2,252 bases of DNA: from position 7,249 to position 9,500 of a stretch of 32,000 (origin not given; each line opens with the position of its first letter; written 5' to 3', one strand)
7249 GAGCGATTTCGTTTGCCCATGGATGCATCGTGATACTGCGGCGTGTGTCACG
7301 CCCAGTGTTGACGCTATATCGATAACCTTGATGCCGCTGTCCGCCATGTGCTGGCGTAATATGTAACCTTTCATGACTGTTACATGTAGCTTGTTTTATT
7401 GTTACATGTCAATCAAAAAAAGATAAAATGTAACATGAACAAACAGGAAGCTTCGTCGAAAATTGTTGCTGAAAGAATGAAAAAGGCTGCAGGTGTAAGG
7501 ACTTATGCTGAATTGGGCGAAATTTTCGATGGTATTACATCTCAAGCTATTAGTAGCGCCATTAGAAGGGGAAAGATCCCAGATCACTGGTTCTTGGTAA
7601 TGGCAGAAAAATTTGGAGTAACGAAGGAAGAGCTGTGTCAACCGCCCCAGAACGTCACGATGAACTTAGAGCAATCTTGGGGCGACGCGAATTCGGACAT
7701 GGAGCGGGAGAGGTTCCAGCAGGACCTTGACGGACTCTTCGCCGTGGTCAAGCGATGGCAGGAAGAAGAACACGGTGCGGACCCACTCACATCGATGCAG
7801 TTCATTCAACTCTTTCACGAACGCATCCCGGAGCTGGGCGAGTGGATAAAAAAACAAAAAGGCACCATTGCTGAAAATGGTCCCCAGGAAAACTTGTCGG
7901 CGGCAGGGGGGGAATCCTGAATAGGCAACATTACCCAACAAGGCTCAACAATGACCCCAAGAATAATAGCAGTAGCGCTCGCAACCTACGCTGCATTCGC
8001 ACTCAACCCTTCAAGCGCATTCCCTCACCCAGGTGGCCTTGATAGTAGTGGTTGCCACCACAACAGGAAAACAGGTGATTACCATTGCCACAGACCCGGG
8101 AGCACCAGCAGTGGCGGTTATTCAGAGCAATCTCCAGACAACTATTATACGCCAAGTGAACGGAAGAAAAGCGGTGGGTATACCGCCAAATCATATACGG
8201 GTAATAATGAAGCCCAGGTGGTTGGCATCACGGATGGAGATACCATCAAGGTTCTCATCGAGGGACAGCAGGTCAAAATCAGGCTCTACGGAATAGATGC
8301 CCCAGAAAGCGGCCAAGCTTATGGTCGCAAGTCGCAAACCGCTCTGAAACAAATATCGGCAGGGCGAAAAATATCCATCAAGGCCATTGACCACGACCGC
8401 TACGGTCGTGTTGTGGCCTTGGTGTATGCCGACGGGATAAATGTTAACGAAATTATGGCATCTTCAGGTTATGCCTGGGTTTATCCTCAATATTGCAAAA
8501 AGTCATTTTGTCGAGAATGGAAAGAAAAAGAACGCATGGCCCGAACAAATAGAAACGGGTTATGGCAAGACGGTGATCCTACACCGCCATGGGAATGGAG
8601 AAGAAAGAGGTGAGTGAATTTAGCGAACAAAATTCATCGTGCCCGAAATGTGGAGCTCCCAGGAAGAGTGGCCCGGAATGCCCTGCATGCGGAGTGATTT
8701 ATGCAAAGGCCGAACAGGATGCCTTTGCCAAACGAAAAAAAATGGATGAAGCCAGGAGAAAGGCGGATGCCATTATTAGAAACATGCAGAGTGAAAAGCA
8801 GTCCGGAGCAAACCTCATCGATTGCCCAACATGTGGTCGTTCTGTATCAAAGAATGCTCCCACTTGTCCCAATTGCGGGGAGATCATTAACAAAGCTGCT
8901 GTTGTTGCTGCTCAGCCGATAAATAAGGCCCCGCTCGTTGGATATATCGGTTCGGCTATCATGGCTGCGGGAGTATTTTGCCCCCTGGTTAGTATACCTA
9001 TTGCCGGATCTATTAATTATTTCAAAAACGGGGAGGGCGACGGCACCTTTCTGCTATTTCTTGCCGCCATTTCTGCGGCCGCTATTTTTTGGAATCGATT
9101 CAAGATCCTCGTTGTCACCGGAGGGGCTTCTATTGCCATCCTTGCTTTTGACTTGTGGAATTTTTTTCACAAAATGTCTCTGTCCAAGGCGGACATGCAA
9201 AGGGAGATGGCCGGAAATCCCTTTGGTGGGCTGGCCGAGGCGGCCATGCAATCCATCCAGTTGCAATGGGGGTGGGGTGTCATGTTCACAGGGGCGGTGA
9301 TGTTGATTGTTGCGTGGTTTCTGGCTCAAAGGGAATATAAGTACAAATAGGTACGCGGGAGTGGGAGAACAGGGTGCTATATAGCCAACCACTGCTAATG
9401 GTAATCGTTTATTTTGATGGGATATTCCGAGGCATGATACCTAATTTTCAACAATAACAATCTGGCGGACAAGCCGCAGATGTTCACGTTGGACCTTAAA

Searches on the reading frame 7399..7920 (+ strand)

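Call 59: search_protein_families(library=ncbifam, proteins=[window:7399-7920:+], max_evalue=0.001)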
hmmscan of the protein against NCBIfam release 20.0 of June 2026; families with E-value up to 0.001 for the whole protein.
window:7399-7920:+ (173 aa): 0 families

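Call 60: search_protein_families(library=phrogs, proteins=[window:7399-7920:+], max_evalue=0.001)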
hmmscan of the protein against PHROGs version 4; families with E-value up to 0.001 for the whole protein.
window:7399-7920:+ (173 aa): 1 family
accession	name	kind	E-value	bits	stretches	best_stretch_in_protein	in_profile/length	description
phrog_4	-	transcription regulation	2.9e-06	27.5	1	4-93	37-123/400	transcriptional repressor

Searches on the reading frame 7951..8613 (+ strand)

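Call 6: search_protein_families(library=padloc, proteins=[window:7951-8613:+], max_evalue=0.01)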
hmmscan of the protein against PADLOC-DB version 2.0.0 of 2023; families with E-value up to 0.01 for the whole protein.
window:7951-8613:+ (220 aa): 1 family
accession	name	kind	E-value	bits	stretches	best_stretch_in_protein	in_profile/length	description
PDLC01096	C3a212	-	3.5e-15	53.9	1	78-207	38-178/279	SNc+LTD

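Call 7: search_protein_families(library=pfam, proteins=[window:7951-8613:+], max_evalue=0.01)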
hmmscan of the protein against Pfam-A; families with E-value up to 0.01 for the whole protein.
window:7951-8613:+ (220 aa): 1 family
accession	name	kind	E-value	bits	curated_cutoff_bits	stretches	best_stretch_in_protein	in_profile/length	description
PF00565.23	SNase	-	1.6e-21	77.2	21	1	109-207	1-107/107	Staphylococcal nuclease homologue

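Call 59: search_protein_families(library=ncbifam, proteins=[window:7951-8613:+], max_evalue=0.001)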
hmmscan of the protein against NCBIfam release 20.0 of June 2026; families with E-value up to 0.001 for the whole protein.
window:7951-8613:+ (220 aa): 3 families
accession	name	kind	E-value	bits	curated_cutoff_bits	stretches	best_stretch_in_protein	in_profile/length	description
NF047969.1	CaNuclEcnA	equivalog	3.2e-18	66.1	180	2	144-206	89-149/151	calcium-activated nuclease EcnA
NF033223.2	YHYH_alt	domain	8.9e-12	45.1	30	1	24-47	2-25/25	YHYH domain-containing protein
NF047694.1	TnucaseNucIStaph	equivalog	5.4e-10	39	250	1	79-205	38-174/175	thermonuclease NucI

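Call 60: search_protein_families(library=phrogs, proteins=[window:7951-8613:+], max_evalue=0.001)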
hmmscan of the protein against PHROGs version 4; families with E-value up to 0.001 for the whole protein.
window:7951-8613:+ (220 aa): 4 families
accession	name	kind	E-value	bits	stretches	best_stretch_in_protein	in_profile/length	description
phrog_8809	-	unknown function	4.9e-24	84.5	1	85-219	1098-1244/2317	-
phrog_452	-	DNA, RNA and nucleotide metabolism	1.5e-18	68.3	1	87-199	70-198/201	endonuclease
phrog_20876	-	DNA, RNA and nucleotide metabolism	8.6e-11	42.4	1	87-209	167-303/395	nuclease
phrog_18798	-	unknown function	3.5e-07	31.6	1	90-188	9-114/124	-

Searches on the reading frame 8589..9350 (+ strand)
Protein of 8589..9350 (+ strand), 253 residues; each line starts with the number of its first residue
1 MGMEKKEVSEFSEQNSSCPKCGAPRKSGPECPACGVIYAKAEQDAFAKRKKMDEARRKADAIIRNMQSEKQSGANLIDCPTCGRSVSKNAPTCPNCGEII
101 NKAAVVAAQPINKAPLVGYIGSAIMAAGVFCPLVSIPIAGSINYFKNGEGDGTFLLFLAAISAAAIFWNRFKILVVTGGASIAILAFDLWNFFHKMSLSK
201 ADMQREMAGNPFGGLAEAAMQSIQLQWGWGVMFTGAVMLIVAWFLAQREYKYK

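Call 6: search_protein_families(library=padloc, proteins=[window:8589-9350:+], max_evalue=0.01)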
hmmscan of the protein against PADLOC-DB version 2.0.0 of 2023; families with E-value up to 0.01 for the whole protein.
window:8589-9350:+ (253 aa): 0 families

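Call 7: search_protein_families(library=pfam, proteins=[window:8589-9350:+], max_evalue=0.01)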
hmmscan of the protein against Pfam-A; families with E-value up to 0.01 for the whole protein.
window:8589-9350:+ (253 aa): 7 families
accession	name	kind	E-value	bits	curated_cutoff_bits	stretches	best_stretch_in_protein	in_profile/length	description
PF13248.11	Zn_ribbon_3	-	2.6e-07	30.3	27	1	77-98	3-24/26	zinc-ribbon domain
PF12773.13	DZR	-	7.6e-06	26.4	27.3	1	77-97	25-45/45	Double zinc ribbon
PF13240.11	Zn_Ribbon_1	-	0.00033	20.8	25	1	79-97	2-20/23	zinc-ribbon domain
PF18912.6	DZR_2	-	0.00049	20.3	27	0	79-98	10-29/56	Double zinc ribbon domain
PF07282.18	Cas12f1-like_TNB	-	0.00076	20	26.3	0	5-36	16-48/60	Cas12f1-like, TNB domain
PF07191.17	Zn_ribbon_6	-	0.00093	19.6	25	0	71-102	11-41/67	Double zinc ribbon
PF01783.29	Ribosomal_L32p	-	0.0045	17.6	21.3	0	16-40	27-50/56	Ribosomal L32p protein family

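Call 59: search_protein_families(library=ncbifam, proteins=[window:8589-9350:+], max_evalue=0.001)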
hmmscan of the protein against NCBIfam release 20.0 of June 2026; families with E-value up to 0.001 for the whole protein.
window:8589-9350:+ (253 aa): 2 families
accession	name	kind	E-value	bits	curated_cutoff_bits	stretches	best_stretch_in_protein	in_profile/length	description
NF033497.1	rubre_like_arch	subfamily_domain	0.00024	20.8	32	0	79-97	3-23/34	rubrerythrin-like domain-containing protein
TIGR01384.1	TFS_arch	equivalog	0.00088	19.9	64.75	1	18-84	3-69/101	transcription factor S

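Call 60: search_protein_families(library=phrogs, proteins=[window:8589-9350:+], max_evalue=0.001)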
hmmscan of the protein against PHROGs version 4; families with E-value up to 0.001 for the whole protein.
window:8589-9350:+ (253 aa): 6 families
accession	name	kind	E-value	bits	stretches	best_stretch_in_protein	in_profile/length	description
phrog_38854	-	unknown function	8.8e-34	117.8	1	112-244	4-136/217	-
phrog_6586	-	unknown function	2.2e-07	31.8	1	76-106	3-33/129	-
phrog_9700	-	unknown function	7.1e-06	26.2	0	75-104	5-34/483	-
phrog_4852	-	unknown function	5e-05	24.1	1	66-106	3-45/194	-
phrog_12167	-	unknown function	0.00025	22.2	0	41-99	105-165/182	-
phrog_10714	-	unknown function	0.00043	21.5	0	68-105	64-104/109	-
